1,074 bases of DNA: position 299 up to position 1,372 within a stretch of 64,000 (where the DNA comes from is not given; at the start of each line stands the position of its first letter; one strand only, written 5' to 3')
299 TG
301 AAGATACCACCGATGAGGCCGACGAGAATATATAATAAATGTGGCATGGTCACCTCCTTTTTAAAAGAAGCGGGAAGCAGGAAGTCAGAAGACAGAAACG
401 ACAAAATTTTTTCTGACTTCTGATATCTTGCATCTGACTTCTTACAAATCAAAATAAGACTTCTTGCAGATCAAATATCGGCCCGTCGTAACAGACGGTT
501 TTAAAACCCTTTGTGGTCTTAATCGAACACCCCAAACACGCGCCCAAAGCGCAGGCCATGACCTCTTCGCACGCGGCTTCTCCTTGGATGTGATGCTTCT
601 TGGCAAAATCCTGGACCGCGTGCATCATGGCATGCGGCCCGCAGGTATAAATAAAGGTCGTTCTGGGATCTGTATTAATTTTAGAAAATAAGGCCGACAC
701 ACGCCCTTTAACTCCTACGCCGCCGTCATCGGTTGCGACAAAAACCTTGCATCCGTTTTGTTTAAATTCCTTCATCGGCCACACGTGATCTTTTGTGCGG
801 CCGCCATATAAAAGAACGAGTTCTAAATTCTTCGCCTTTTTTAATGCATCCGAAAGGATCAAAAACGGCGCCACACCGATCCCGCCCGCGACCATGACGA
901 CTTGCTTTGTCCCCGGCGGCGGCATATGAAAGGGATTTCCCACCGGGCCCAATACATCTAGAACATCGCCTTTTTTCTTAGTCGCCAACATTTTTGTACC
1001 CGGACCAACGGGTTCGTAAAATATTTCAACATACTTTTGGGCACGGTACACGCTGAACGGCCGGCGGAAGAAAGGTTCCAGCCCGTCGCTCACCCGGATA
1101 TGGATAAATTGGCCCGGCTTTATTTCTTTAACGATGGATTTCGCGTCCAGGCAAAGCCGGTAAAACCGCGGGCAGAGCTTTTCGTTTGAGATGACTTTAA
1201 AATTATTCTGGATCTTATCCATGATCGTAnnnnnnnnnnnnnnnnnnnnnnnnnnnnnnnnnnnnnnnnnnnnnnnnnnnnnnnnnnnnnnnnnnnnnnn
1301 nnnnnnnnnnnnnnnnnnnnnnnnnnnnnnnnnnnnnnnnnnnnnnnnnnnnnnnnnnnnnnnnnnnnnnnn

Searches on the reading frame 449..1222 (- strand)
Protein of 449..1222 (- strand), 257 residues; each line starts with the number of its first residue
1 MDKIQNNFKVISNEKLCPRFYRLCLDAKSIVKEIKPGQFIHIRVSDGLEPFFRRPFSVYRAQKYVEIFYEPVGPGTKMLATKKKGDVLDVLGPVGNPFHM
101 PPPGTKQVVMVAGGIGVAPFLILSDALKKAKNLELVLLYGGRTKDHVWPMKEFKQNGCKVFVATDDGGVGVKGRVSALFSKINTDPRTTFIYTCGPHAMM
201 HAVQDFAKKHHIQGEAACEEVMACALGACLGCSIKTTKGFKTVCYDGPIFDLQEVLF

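Call 80: find_encoding_contigs(protein=window:449-1222:-, flank=10000, max_places=3)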
Protein window:449-1222:- (257 aa): 4 contigs read that carry it; 3 places shown.
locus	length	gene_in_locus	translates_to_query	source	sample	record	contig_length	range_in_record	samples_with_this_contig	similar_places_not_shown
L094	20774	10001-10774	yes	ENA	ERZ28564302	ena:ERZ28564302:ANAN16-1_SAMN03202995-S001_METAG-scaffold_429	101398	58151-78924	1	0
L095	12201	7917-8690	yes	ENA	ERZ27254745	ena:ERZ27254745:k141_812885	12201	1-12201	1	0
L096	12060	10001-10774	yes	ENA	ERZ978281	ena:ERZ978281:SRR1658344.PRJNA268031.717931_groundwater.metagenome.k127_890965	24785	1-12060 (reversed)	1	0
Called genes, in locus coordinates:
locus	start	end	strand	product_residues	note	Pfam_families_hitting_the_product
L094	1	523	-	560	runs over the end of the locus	-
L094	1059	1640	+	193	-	PF00156:Pribosyltran, PF14681:UPRTase (faint)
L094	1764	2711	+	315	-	PF02729:OTCace_N, PF00185:OTCace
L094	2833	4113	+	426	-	PF01979:Amidohydro_1, PF07969:Amidohydro_3 (weak), PF12890:DHOase, PF07969:Amidohydro_3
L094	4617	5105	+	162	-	PF02481:DNA_processg_A (faint), PF18306:LDcluster4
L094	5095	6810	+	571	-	PF14559:TPR_19 (weak), PF25062:ARM_TT21_N (weak), PF00515:TPR_1 (weak), PF13371:TPR_9, PF13414:TPR_11, PF14559:TPR_19, PF13414:TPR_11, PF13424:TPR_12, +17 more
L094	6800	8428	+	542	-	PF13429:TPR_15 (weak), PF23914:TPR_CcmH_CycH (weak), PF00515:TPR_1, PF07719:TPR_2 (weak), PF13181:TPR_8 (weak), PF13414:TPR_11, PF13432:TPR_16 (weak), PF13414:TPR_11, +10 more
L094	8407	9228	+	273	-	PF01149:Fapy_DNA_glyco, PF06831:H2TH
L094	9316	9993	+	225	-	PF04191:PEMT, PF01222:ERG4_ERG24 (weak)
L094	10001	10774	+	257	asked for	PF00175:NAD_binding_1, PF10418:DHODB_Fe-S_bind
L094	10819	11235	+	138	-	PF01925:TauE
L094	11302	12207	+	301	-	PF01180:DHO_dh, PF01207:Dus (faint), PF03060:NMO (weak)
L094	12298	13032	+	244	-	PF00215:OMPdecase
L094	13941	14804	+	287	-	-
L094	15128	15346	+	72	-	-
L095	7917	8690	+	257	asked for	PF00175:NAD_binding_1, PF10418:DHODB_Fe-S_bind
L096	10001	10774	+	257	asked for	PF00175:NAD_binding_1, PF10418:DHODB_Fe-S_bind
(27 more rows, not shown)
